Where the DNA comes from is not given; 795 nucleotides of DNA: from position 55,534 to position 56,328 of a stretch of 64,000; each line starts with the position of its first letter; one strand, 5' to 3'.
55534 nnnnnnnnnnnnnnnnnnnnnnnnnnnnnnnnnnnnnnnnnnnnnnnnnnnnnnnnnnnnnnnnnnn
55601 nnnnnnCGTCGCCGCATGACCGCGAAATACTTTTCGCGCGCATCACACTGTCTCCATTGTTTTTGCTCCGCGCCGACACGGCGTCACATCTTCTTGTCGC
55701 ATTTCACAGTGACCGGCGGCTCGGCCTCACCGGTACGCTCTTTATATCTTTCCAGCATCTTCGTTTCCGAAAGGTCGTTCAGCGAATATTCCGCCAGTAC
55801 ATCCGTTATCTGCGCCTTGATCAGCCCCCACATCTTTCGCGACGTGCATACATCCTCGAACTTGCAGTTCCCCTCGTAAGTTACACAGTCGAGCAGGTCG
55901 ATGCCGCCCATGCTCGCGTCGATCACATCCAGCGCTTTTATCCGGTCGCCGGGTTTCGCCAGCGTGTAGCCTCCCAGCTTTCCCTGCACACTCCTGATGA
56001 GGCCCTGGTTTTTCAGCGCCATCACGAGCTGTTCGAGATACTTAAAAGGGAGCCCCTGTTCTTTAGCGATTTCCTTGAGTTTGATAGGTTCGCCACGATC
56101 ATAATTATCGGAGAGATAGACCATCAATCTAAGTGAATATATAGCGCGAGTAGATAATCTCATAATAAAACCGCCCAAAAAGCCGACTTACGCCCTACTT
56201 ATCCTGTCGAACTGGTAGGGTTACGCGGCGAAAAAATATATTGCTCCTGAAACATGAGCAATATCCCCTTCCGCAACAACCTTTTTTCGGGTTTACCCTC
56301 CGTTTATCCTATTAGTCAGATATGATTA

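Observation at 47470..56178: Hmc-like transmembrane redox complex with non-canonical gene order, flanked by a response regulator and an Rrf2 regulator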

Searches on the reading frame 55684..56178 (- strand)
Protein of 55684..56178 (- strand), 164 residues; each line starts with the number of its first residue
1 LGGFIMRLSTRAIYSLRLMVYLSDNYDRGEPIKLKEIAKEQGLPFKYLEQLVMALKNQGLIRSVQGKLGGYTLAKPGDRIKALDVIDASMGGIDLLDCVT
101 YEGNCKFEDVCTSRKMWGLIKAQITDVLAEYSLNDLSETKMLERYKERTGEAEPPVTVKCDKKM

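Call 3: search_protein_families(library=pfam, proteins=[window:55684-56178:-], max_evalue=0.01)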
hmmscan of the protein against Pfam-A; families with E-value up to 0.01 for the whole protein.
window:55684-56178:- (164 aa): 2 families
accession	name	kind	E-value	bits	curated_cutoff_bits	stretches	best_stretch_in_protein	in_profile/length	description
PF02082.26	Rrf2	-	4.3e-31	108.2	30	1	8-138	1-131/132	Iron-dependent Transcriptional regulator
PF03444.21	HrcA_DNA-bdg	-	0.0032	17.5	21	1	28-72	20-64/79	Winged helix-turn-helix transcription repressor, HrcA DNA-binding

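Call 4: search_protein_families(library=ncbifam, proteins=[window:55684-56178:-], max_evalue=0.01)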
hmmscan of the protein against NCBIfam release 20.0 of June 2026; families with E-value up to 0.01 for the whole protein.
window:55684-56178:- (164 aa): 7 families
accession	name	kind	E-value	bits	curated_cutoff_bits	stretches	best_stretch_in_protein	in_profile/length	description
TIGR00738.1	rrf2_super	superfamily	3.2e-32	111.2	73.3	1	6-137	1-131/132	Rrf2 family transcriptional regulator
NF047409.1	Cys_reg_CymR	equivalog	1.2e-27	96.7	195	1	6-141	1-128/139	cysteine metabolism transcriptional regulator CymR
TIGR02010.1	IscR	equivalog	1.8e-24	86.1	207.55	1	6-139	1-132/135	Fe-S cluster assembly transcriptional regulator IscR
NF008110.0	PRK10857.1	equivalog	4.9e-19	68.7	275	1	6-148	1-141/164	Fe-S cluster assembly transcriptional regulator IscR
TIGR02944.1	suf_reg_Xantho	equivalog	7.6e-17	61.9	110.65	1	6-136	2-130/130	SUF system Fe-S cluster assembly regulator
NF008886.0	PRK11920.1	equivalog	1.2e-15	57.5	193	1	6-140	1-134/153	iron-responsive transcriptional regulator RirA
NF008240.0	PRK11014.1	equivalog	1.3e-09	38.2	182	1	6-139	1-130/141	nitric oxide-sensing transcriptional repressor NsrR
